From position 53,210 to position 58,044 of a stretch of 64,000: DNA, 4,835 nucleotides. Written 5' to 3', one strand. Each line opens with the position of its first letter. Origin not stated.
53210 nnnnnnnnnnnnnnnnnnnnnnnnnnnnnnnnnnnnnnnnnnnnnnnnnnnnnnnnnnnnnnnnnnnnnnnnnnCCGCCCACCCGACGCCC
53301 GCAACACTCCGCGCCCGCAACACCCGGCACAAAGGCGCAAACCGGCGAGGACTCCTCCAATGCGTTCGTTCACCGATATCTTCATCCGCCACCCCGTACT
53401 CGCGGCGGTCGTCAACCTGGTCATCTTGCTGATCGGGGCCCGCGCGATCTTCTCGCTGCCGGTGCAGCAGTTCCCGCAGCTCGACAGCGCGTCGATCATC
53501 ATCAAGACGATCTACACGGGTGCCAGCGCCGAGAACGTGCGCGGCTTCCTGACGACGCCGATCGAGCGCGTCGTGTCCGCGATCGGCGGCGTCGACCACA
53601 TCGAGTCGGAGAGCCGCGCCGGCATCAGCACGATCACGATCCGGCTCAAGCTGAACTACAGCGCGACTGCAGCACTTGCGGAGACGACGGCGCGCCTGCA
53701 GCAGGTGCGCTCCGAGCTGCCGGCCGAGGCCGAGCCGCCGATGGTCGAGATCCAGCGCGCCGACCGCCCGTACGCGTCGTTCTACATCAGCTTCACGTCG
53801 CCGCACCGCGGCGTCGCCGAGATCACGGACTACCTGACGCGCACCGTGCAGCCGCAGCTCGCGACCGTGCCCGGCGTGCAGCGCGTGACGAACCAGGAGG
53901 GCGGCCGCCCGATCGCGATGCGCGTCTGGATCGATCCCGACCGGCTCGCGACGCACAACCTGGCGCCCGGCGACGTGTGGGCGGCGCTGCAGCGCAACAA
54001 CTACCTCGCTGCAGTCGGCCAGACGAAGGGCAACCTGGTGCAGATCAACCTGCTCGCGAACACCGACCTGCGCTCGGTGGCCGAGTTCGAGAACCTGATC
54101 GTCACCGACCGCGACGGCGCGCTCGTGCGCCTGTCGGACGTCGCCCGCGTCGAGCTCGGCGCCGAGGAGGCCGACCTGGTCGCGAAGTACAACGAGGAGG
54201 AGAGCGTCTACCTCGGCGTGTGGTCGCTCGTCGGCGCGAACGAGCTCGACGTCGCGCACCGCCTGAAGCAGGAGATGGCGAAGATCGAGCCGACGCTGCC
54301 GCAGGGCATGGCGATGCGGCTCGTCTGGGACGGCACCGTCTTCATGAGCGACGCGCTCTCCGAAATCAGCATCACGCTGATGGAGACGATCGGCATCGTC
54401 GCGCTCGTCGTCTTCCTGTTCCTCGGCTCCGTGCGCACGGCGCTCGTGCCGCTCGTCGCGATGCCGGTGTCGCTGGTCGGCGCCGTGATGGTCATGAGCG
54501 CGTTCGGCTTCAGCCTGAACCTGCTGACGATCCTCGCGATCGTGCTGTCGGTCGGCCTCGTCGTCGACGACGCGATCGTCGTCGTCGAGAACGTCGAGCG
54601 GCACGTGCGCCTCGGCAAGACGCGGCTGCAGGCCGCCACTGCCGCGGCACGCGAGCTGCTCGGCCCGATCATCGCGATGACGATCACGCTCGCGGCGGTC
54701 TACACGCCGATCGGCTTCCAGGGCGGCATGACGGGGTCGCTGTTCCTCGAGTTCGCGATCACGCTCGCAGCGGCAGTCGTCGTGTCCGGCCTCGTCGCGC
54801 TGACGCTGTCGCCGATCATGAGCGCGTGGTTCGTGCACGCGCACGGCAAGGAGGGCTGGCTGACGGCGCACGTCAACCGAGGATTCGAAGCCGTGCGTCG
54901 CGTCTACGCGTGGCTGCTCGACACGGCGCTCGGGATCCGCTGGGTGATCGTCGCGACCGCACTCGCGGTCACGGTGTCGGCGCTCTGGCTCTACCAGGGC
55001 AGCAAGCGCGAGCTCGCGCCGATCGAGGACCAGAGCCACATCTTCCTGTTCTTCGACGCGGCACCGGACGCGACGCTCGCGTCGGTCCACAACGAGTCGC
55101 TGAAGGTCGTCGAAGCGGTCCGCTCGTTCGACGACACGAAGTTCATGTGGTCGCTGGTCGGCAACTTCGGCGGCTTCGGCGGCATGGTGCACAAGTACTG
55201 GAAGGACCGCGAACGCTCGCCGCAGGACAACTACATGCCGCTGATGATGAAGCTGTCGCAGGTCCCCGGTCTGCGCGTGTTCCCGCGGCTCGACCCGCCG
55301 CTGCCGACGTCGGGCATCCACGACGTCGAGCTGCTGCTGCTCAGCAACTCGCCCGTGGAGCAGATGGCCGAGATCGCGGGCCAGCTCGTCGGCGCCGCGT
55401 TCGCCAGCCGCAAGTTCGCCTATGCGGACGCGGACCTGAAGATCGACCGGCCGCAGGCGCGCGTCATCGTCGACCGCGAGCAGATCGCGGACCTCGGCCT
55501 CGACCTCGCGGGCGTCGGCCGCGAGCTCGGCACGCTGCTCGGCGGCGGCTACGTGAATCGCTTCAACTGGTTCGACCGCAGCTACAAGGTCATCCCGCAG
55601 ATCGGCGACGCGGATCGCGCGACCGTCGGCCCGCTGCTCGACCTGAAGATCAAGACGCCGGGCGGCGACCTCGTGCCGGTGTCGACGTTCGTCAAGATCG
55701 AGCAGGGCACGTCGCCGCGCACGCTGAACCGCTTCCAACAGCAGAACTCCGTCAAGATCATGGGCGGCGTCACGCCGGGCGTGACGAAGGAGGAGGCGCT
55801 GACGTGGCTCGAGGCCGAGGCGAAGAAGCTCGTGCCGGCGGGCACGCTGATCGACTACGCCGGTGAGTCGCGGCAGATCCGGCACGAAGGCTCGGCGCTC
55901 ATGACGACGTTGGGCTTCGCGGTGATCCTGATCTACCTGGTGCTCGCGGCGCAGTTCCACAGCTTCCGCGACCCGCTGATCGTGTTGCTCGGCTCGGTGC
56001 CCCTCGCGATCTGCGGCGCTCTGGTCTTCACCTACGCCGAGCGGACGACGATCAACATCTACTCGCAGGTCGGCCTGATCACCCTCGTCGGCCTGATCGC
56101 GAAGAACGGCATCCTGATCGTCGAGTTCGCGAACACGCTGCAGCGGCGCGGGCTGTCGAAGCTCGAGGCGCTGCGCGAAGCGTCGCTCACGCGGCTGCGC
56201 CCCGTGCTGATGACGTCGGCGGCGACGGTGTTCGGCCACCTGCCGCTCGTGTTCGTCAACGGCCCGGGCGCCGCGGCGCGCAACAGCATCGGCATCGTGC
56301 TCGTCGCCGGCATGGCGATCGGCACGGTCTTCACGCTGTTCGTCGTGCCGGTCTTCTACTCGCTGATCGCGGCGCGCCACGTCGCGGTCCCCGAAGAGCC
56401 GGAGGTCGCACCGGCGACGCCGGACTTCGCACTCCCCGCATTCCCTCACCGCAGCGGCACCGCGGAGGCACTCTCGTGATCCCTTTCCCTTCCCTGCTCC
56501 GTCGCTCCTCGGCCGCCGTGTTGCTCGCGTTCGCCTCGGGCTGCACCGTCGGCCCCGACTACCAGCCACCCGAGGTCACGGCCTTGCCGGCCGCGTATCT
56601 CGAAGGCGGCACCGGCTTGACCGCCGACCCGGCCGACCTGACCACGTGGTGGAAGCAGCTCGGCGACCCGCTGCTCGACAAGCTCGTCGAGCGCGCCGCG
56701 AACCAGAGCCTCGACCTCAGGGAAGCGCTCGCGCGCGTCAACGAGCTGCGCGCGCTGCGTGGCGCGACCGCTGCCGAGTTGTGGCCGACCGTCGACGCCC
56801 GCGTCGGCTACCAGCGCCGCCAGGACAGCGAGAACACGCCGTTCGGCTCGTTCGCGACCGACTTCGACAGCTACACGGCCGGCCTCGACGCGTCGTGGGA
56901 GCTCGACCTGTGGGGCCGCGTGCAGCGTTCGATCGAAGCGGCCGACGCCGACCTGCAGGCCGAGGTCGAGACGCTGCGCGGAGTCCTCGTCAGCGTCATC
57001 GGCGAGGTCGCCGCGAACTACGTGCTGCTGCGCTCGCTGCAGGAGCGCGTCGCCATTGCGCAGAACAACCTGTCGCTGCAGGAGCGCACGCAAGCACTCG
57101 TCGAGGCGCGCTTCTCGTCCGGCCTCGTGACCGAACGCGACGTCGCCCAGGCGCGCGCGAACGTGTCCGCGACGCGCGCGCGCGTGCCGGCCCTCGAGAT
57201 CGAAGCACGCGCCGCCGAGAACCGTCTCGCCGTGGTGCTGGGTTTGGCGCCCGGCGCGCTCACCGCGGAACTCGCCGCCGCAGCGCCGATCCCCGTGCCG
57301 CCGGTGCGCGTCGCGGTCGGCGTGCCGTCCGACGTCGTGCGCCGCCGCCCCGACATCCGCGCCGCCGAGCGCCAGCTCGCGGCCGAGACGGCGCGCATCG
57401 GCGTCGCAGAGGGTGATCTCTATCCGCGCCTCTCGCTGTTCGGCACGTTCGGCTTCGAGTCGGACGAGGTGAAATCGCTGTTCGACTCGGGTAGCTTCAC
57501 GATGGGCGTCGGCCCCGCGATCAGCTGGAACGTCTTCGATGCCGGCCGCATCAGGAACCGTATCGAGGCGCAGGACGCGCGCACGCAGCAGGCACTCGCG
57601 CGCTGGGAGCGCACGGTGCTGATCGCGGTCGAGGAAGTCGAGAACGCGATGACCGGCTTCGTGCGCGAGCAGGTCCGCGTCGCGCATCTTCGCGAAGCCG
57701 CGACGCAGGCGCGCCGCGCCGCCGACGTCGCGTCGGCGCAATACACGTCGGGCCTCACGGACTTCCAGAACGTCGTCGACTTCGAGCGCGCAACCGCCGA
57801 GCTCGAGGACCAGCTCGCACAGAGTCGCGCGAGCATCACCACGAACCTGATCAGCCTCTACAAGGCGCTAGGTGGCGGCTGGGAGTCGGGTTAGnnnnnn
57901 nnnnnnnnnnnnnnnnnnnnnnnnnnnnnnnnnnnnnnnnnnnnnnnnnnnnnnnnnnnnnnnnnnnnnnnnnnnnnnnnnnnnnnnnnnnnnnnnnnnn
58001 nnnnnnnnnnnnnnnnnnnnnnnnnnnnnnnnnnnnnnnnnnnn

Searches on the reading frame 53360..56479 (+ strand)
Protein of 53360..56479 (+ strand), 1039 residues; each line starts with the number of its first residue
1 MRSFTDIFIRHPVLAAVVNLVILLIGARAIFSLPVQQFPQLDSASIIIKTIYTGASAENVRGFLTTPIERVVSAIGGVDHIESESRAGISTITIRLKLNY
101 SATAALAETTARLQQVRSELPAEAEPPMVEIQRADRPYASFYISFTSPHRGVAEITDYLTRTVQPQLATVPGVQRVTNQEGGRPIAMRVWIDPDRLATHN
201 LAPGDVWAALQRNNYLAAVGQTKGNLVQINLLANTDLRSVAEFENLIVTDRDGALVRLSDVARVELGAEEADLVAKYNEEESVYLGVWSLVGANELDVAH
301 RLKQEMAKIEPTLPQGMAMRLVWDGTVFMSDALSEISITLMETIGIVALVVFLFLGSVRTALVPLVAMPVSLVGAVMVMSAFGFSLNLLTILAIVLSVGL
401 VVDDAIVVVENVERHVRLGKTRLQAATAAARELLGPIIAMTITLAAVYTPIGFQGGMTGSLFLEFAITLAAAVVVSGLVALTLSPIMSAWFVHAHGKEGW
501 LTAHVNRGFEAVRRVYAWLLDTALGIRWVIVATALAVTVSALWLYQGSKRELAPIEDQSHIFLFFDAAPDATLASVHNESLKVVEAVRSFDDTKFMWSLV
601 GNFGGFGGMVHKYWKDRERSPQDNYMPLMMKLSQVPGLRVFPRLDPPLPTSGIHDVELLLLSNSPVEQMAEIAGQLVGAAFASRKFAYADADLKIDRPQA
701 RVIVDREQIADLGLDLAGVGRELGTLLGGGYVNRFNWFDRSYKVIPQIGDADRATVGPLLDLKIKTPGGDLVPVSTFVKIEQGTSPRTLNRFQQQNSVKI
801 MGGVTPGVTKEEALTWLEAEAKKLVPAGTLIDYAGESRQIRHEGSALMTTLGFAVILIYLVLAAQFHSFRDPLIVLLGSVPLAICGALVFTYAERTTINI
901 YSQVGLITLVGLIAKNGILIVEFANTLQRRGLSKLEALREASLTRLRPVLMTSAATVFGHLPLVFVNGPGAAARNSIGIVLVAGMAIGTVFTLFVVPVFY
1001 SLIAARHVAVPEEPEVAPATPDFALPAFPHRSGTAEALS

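Call 24: search_protein_families(library=pfam, proteins=[window:53360-56479:+], max_evalue=0.001)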
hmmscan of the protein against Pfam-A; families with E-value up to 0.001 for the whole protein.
window:53360-56479:+ (1039 aa): 2 families
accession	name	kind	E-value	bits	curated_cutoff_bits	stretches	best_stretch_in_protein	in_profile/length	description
PF00873.25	ACR_tran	-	4.7e-245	816.3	28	1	5-1003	2-1020/1021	AcrB/AcrD/AcrF family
PF02355.23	SecD_SecF_C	-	6.6e-05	22.8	20.5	0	336-483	33-182/189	Protein export membrane protein SecD/SecF, C-terminal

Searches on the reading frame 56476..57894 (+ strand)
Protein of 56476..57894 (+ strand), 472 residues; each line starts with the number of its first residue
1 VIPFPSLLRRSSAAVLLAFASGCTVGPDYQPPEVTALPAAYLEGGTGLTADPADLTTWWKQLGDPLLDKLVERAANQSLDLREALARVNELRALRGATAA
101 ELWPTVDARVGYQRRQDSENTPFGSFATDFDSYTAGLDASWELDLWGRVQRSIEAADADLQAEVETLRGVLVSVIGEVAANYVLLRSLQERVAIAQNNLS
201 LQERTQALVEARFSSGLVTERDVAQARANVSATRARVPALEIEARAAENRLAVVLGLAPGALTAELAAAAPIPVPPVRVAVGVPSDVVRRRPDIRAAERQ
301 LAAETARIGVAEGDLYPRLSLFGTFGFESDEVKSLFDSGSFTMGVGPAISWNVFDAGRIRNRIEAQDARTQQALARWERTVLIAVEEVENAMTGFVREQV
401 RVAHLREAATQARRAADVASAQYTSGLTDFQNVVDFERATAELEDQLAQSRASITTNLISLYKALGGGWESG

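Call 24: search_protein_families(library=pfam, proteins=[window:56476-57894:+], max_evalue=0.001)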
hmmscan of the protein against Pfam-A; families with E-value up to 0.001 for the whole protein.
window:56476-57894:+ (472 aa): 1 family
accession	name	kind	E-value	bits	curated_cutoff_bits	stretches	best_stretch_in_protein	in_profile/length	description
PF02321.23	OEP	-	5.4e-51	173.5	22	2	67-256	1-187/187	Outer membrane efflux protein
